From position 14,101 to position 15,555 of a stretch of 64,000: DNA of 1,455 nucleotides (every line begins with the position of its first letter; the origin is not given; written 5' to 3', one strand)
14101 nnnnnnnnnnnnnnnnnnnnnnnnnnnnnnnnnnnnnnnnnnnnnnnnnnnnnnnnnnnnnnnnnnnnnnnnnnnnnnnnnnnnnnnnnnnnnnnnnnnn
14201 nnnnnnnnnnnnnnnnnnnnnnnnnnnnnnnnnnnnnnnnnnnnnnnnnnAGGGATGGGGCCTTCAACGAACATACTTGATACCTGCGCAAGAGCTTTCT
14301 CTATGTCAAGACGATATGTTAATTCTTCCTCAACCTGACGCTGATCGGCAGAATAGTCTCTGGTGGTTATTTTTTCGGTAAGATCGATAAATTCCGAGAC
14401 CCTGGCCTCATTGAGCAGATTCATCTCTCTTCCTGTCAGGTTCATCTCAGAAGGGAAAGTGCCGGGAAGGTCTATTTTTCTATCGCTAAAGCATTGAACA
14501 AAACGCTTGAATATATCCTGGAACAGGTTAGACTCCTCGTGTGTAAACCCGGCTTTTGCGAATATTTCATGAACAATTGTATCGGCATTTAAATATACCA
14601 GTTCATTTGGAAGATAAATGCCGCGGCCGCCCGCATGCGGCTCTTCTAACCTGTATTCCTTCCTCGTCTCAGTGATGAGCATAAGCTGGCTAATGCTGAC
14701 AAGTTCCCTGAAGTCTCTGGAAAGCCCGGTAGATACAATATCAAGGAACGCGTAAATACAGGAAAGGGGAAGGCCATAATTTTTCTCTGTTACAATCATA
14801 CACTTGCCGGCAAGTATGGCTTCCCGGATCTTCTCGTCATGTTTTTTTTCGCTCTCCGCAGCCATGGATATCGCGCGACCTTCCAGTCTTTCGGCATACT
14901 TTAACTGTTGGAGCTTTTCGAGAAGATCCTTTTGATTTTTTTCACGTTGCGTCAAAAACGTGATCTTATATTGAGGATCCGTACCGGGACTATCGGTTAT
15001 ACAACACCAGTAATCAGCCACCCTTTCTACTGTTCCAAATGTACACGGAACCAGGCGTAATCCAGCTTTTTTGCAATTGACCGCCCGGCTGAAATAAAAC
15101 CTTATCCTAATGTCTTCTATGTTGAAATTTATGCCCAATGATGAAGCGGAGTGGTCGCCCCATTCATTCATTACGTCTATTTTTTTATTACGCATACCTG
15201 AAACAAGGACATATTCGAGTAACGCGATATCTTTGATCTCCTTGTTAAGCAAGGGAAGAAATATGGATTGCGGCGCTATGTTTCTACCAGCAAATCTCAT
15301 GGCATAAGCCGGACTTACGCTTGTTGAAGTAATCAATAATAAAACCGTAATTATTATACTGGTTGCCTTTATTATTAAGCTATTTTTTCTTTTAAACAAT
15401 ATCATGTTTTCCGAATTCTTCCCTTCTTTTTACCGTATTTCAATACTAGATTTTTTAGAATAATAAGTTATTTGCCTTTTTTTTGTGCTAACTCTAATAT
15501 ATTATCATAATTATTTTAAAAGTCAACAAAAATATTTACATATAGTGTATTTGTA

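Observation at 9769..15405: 1878-aa hybrid sensor kinase with two tandem kinase cores and an uncharacterised ~430-aa N-terminal domain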

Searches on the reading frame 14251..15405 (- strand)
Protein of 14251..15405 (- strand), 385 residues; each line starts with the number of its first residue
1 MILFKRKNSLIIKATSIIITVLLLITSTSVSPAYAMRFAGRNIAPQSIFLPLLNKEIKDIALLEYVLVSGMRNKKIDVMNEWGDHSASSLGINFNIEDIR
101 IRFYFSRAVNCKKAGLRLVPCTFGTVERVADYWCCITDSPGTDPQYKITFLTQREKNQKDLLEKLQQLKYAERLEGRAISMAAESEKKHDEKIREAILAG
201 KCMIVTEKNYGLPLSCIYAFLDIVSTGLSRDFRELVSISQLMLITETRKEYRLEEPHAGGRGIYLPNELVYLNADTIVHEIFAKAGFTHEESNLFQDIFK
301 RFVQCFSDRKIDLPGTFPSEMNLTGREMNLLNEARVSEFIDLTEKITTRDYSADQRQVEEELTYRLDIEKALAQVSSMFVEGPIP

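Call 7: search_protein_families(library=pfam, proteins=[window:14251-15405:-], max_evalue=10)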
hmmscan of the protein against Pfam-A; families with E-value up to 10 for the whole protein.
seq(385 aa): 0 families

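Call 23: find_homologous_proteins(query=A2, max_evalue=0.001)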
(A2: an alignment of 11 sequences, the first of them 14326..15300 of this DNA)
Query A2 (11 sequences) (325 aa, profile of the alignment): 1 proteins with E <= 0.001 among 8000 candidates.
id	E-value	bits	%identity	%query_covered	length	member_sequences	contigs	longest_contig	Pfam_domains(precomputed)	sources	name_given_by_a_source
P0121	1.5e-102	361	36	97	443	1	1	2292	-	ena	-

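Call 29: predict_structure(alignment_id=A2)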
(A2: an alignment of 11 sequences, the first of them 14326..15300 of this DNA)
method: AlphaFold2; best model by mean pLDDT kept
length: 325 residues; sequences in the alignment: 11
mean_pLDDT: 80.1   pTM: 0.56
mean pLDDT of the five models: 80.1, 78.7, 76.9, 74.1, 73.0
residues with pLDDT >= 90: 97; 70-90: 164; 50-70: 38; < 50: 26
segments of 3 or more residues with pLDDT < 50: 1-11, 313-325
pLDDT, mean of each block of 10 residues (from residue 1): 35 68 90 90 91 89 92 82 92 90 65 83 75 71 70 81 89 84 91 92 91 87 84 90 92 88 90 62 83 88 68 46 36
secondary structure, 60 per line:
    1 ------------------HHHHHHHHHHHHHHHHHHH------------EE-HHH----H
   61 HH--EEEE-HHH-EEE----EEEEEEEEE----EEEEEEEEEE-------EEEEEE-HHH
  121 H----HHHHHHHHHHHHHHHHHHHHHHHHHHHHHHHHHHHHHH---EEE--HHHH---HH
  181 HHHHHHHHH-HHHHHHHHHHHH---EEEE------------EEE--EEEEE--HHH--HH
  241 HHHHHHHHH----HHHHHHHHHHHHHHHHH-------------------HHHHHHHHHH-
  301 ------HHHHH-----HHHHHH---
elements in order: H19-37 E65-68 E74-76 E81-89 E94-103 E111-116 H118-121 H126-163 E167-169 H172-175 H179-189 H191-202 E206-209 E222-224 E227-231 H239-249 H254-270 H290-299 H307-311 H317-322

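Call 60: search_solved_structures(query=A2, max_evalue=10, show_alignments=1)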
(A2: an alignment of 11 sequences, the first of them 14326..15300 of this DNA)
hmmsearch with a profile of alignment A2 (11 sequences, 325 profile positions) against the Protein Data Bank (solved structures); distinct sequences matched with E-value up to 10: 0.

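Call 65: find_related_loci(query=A2, collection=genome_contigs, flank=10000)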
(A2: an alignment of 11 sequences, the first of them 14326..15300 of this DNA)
Query A2 (325 aa) in genome_contigs; peptide patterns used: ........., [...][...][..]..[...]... (x = any residue, [..] = any of these).
74 stretches matched a pattern; 9 encode a relative of the query (tblastn E <= 1e-3); 8 distinct loci.
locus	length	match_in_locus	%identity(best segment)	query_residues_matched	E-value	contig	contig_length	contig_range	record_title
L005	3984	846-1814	54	3-325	1e-110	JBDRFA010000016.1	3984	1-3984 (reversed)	MAG: Candidatus Omnitrophota bacterium isolate MEGAHIT-group-1.343 k141_6211579, whole genome shotgun sequence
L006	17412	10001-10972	49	4-322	4e-91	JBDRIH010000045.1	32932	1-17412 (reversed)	MAG: Candidatus Omnitrophota bacterium isolate MEGAHIT-group-1.574 k141_9126324, whole genome shotgun sequence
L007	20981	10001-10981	49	5-320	4e-87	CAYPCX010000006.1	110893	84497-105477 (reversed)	MAG TPA_asm: uncultured Planctomycetia bacterium isolate binchicken_co334_60 genome assembly, contig: NODE_203_length_11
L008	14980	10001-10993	45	5-318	6e-84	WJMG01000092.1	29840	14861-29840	MAG: Candidatus Omnitrophota bacterium isolate Bin_214 k141_4865585, whole genome shotgun sequence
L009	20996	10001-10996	37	6-325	1e-68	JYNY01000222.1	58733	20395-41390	Candidatus Omnitrophus magneticus isolate SKK-01 SAG1332, whole genome shotgun sequence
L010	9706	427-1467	39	3-325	2e-63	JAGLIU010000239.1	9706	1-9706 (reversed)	MAG: Candidatus Omnitrophota bacterium isolate RS_3_17 ROV157_3.bin.17.fa_239, whole genome shotgun sequence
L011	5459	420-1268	38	17-282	3e-57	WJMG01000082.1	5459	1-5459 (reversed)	MAG: Candidatus Omnitrophota bacterium isolate Bin_214 k141_4276810, whole genome shotgun sequence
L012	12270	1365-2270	37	12-319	5e-49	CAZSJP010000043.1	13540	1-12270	MAG TPA_asm: uncultured bacterium isolate SRP077602_co2_316 genome assembly, contig: NODE_6844_length_13540_cov_3.394438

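Call 67: search_protein_families(library=pfam, proteins=[L006:9863-14500:+, L007:9773-14107:+, L009:9881-16720:+, L010:283-4653:+], max_evalue=0.0001)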
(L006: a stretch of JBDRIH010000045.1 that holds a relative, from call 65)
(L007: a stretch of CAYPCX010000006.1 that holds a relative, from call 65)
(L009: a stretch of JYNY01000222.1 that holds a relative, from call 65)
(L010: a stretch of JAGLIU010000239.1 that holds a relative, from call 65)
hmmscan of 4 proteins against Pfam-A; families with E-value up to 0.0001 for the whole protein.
L006:9863-14500:+ (1546 aa): 9 families
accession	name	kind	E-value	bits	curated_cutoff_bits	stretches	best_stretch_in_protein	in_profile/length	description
PF02518.31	HATPase_c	-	1.7e-26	93.3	26.4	1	772-881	2-109/111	Histidine kinase-, DNA gyrase B-, and HSP90-like ATPase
PF00072.30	Response_reg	-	7.5e-22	78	30.2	2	912-1001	1-89/111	Response regulator receiver domain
PF13426.13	PAS_9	-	5.2e-20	72.1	27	1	395-499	1-103/103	PAS domain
PF00989.32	PAS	-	1.6e-16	60.8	22.6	1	386-497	2-113/113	PAS fold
PF08448.16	PAS_4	-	1.2e-15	58.2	23.1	1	392-501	2-109/110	PAS fold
PF00512.31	HisKA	-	4e-13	49.6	26.9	1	657-722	3-64/66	His Kinase A (phospho-acceptor) domain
PF13188.13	PAS_8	-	1.3e-08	34.9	21.8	0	505-555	1-49/65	PAS domain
PF08447.18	PAS_3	-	2.4e-08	34.6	25.6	1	409-492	3-87/89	PAS fold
PF14501.12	HATPase_c_5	-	2.5e-06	27.8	22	1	774-871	4-94/102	GHKL domain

L007:9773-14107:+ (1445 aa): 3 families
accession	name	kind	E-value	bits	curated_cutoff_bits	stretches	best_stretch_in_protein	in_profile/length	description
PF13426.13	PAS_9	-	4.6e-12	46.6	27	1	767-890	6-103/103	PAS domain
PF13188.13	PAS_8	-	1.6e-11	44.1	21.8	0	752-813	1-57/65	PAS domain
PF00989.32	PAS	-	3.8e-06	27.3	22.6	0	1096-1190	8-101/113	PAS fold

L009:9881-16720:+ (2280 aa): 9 families
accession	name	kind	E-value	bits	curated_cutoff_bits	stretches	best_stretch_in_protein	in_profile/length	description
PF02518.31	HATPase_c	-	2.4e-47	160.4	26.4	2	1592-1702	2-110/111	Histidine kinase-, DNA gyrase B-, and HSP90-like ATPase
PF00072.30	Response_reg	-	5.2e-26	91.4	30.2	2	802-890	1-87/111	Response regulator receiver domain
PF00989.32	PAS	-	1e-20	74.2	22.6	2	1314-1424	3-112/113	PAS fold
PF00512.31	HisKA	-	5.1e-20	71.7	26.9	2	555-617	3-65/66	His Kinase A (phospho-acceptor) domain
PF13426.13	PAS_9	-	7.8e-19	68.3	27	2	1322-1426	1-102/103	PAS domain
PF08448.16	PAS_4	-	1.2e-18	67.7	23.1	1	1318-1429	1-109/110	PAS fold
PF08447.18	PAS_3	-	3.9e-09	37.1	25.6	1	1335-1419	2-86/89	PAS fold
PF13188.13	PAS_8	-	8.3e-08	32.3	21.8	0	1314-1370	3-58/65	PAS domain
PF14598.12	PAS_11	-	2.9e-07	30.9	25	1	1328-1377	8-57/109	PAS domain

L010:283-4653:+ (1457 aa): 9 families
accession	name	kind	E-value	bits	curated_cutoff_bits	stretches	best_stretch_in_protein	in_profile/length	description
PF13426.13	PAS_9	-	8.3e-46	154.9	27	3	841-945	1-103/103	PAS domain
PF00990.26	GGDEF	-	4.5e-41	140.7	23.8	1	649-805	1-158/161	Diguanylate cyclase, GGDEF domain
PF00989.32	PAS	-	2.6e-31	108.4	22.6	1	832-943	2-113/113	PAS fold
PF13188.13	PAS_8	-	4.6e-26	90.2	21.8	1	831-888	1-57/65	PAS domain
PF08448.16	PAS_4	-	2.2e-23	83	23.1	2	837-945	1-107/110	PAS fold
PF08447.18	PAS_3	-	6.7e-19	68.4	25.6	1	854-938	2-87/89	PAS fold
PF24820.1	Diguanyl_cycl_sensor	-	2.6e-06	27.8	28.1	0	840-892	5-57/109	Diguanylate cyclase-like sensor domain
PF14598.12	PAS_11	-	5.9e-05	23.4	25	0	847-943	8-103/109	PAS domain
PF18095.7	PAS_12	-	7.9e-05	22.7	22.6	0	1108-1190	65-145/153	UPF0242 C-terminal PAS-like domain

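Call 75: fold_search(model_id=the predicted structure, library=pdb)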
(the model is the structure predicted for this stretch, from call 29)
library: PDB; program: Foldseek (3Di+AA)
matches with E <= 10: 399; with E <= 0.001: 0
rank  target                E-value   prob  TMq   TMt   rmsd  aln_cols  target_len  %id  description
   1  4kgh_A                2.6e-01  0.10  0.09  0.14  16.1       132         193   12  Crystal Structure of human splunc1 lacking the secretion signal sequence (released 2013-09-25)
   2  5wii_D                3.1e-01  0.18  0.11  0.22   6.6        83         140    8  TraE protein in complex with 2-Chloroisonicotinic Acid (released 2017-11-15)
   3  5i7j_A                5.0e-01  0.08  0.10  0.15  16.0       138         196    9  Crystal Structure of Human SPLUNC1 Disulfide Mutant M3 (I76C, V214C) (released 2016-05-18)
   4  1izn_C                5.0e-01  0.08  0.10  0.12  12.7       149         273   13  Crystal Structure of Actin Filament Capping Protein CapZ (released 2003-04-08)
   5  5wip_D                5.6e-01  0.23  0.13  0.25   4.3        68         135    4  TraE protein in complex with 2-(2-furyl)isonicotinic acid (released 2017-11-15)
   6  5i97_A                5.6e-01  0.18  0.12  0.24   6.4        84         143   11  Structural analysis and inhibition of TraE from the pKM101 type IV secretion system (released 2016-09-28)
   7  5wio_D                5.6e-01  0.15  0.12  0.24   5.2        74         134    5  TraE protein in complex with 4-(1H-pyrrol-1-yl)pyridine-2-carboxylic acid (released 2017-11-15)
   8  8qx7_A                7.5e-01  0.11  0.11  0.22   6.0        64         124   12  Apo-C-Terminal Domain Homolog of the Orange Carotenoid Protein from Anabaena at a resolution of 1.95 Angstroms (released 2024-04-03)
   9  7t5q_I                7.5e-01  0.06  0.11  0.12  14.1       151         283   13  Cryo-EM Structure of a Transition State of Arp2/3 Complex Activation (released 2023-06-14)
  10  5wio_C                7.9e-01  0.18  0.11  0.23   6.0        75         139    8  TraE protein in complex with 4-(1H-pyrrol-1-yl)pyridine-2-carboxylic acid (released 2017-11-15)
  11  5wii_A                7.9e-01  0.15  0.12  0.23   6.0        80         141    9  TraE protein in complex with 2-Chloroisonicotinic Acid (released 2017-11-15)
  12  7ds6_A                8.9e-01  0.10  0.11  0.13  13.2       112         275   12  Crystal structure of actin capping protein in complex with twinflin-1/CD2AP CPI chimera peptide (TWN-CDC) (released 2021-03-03)
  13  5i97_B                9.4e-01  0.18  0.12  0.24   4.9        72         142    8  Structural analysis and inhibition of TraE from the pKM101 type IV secretion system (released 2016-09-28)
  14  6s5l_A                9.4e-01  0.13  0.13  0.25   6.3        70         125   13  Anabaena Apo-C-Terminal Domain Homolog Of The Orange Carotenoid Protein In Native Conditions (released 2020-05-13)
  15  5i7k_A                9.4e-01  0.07  0.10  0.15  16.9       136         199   10  Crystal Structure of Human SPLUNC1 Dolphin Mutant D1 (G58A, S61A, G62E, G63D, G66D, I67T) (released 2016-05-18)
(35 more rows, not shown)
